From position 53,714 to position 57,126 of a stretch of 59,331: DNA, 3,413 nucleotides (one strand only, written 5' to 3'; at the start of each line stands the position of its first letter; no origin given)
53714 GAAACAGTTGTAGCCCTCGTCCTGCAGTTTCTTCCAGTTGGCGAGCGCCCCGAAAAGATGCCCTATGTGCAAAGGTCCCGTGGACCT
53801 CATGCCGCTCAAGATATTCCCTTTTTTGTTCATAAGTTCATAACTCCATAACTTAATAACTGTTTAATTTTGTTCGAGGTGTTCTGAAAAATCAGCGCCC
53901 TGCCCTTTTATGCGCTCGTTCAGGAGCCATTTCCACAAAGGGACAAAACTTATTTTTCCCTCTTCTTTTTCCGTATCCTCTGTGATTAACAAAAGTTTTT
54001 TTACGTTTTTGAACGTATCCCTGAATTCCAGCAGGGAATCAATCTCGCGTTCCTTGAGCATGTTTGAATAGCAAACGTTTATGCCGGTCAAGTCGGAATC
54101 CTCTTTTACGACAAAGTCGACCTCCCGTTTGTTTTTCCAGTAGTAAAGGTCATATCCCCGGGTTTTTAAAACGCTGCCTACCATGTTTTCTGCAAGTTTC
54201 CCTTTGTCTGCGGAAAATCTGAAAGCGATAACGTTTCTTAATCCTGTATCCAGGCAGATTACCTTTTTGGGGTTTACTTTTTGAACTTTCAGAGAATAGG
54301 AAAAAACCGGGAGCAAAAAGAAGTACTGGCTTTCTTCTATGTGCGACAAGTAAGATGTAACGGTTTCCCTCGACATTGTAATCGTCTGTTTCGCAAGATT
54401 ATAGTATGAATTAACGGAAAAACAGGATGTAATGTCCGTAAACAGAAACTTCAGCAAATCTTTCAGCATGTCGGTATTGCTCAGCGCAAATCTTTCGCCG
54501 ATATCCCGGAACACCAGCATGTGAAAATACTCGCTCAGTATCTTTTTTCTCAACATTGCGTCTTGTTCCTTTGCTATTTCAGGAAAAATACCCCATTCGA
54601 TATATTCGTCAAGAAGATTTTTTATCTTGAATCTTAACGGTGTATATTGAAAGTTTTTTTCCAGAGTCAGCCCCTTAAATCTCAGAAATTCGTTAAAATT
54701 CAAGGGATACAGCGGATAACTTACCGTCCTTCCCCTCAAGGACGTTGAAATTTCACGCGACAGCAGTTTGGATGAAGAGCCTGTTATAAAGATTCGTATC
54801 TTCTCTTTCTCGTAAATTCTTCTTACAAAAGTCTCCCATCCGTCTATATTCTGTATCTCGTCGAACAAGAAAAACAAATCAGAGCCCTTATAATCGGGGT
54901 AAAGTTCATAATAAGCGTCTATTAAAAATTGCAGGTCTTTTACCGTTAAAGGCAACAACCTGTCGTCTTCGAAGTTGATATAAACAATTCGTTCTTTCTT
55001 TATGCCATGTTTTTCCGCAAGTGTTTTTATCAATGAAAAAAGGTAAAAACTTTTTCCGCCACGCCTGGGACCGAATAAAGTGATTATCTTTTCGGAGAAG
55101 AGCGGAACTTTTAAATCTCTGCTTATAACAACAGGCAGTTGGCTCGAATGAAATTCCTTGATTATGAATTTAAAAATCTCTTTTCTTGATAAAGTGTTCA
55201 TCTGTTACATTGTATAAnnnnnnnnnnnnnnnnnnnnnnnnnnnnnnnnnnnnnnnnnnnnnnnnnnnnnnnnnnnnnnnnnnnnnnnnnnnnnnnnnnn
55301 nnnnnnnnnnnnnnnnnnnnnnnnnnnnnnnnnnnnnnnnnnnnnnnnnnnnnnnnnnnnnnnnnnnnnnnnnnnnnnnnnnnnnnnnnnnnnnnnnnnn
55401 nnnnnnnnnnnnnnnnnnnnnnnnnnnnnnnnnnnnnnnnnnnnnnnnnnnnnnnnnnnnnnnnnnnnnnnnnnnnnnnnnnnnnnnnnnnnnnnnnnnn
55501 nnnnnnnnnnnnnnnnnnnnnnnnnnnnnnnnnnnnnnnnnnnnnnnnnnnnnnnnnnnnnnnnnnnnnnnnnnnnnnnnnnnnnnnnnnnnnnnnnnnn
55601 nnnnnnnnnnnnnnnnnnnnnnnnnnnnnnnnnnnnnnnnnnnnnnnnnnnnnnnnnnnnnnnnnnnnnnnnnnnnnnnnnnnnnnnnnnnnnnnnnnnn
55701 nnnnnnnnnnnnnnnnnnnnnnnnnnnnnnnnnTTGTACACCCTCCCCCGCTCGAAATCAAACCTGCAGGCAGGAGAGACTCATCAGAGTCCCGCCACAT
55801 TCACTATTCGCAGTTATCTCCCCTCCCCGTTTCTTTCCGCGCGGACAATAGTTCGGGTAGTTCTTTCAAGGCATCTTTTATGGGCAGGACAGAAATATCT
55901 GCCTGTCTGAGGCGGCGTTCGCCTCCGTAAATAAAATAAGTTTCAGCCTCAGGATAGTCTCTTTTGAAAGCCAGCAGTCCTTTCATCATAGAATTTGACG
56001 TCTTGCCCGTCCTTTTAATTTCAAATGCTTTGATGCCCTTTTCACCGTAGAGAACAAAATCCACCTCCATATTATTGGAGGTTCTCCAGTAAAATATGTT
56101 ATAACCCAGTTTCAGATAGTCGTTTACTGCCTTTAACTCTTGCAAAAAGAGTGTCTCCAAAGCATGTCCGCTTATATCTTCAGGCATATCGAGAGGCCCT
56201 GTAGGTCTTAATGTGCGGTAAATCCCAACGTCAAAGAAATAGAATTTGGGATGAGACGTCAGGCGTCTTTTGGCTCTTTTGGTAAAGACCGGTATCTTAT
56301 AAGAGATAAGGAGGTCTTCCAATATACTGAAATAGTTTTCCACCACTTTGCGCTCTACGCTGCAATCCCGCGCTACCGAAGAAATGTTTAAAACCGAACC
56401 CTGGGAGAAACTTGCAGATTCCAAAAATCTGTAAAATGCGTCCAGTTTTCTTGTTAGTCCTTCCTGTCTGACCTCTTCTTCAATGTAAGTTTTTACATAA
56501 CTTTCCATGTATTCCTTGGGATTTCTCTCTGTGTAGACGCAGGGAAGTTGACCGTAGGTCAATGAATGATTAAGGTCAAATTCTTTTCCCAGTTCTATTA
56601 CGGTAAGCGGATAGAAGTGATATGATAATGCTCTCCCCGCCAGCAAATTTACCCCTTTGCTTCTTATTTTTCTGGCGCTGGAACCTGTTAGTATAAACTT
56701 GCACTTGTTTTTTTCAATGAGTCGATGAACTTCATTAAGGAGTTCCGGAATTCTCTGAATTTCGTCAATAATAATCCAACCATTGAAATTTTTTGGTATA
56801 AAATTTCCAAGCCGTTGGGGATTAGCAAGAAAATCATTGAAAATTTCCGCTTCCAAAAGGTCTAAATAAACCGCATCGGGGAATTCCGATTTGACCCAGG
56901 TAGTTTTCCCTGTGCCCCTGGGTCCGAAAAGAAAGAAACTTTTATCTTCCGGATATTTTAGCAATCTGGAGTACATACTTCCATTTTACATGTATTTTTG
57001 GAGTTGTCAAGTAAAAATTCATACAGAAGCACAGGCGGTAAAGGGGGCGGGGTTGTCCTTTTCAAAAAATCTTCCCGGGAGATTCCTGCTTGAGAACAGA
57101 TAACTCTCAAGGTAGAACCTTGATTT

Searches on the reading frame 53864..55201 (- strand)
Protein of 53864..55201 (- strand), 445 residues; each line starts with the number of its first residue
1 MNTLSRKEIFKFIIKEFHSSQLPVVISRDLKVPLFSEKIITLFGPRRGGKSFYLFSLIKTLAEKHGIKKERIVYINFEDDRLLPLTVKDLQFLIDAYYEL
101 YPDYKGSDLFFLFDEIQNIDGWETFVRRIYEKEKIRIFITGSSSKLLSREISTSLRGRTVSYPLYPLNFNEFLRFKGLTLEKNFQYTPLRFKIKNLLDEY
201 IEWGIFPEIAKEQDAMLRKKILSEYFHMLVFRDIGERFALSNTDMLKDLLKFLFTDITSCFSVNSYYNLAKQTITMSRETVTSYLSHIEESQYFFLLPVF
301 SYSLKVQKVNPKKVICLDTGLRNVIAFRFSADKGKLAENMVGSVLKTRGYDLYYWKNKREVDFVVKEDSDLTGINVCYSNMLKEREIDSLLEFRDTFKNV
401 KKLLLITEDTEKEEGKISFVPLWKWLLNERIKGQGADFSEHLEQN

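Call 93: search_protein_families(library=pfam, proteins=[window:53864-55201:-], max_evalue=0.00001)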
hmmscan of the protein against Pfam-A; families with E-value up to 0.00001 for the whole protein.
window:53864-55201:- (445 aa): 2 families
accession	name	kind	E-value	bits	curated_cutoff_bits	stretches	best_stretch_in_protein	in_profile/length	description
PF13173.12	AAA_14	-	1.1e-35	122.9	27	1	37-173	2-129/129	AAA domain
PF13635.12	DUF4143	-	6.5e-19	68.7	28.1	1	232-379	2-160/160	Domain of unknown function (DUF4143)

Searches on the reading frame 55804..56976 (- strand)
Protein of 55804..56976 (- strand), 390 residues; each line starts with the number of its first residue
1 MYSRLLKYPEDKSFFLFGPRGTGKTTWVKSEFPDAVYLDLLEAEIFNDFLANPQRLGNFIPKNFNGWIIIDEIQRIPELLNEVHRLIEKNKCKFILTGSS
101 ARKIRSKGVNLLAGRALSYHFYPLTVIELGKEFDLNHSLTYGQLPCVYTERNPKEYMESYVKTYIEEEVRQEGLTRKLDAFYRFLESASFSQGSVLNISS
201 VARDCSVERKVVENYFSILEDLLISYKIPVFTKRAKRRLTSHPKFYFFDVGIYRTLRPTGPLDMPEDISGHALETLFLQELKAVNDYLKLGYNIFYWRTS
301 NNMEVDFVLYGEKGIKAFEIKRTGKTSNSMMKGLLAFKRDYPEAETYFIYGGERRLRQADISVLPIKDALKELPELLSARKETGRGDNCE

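Call 93: search_protein_families(library=pfam, proteins=[window:55804-56976:-], max_evalue=0.00001)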
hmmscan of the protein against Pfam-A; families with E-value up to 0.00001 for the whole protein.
window:55804-56976:- (390 aa): 3 families
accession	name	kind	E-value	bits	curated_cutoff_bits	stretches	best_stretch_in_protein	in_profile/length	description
PF13635.12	DUF4143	-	4.1e-32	111.6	28.1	1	166-322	1-159/160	Domain of unknown function (DUF4143)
PF13173.12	AAA_14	-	2.5e-21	76.5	27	1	12-128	3-127/129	AAA domain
PF13401.12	AAA_22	-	1e-05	26.3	27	0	65-99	84-123/130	AAA domain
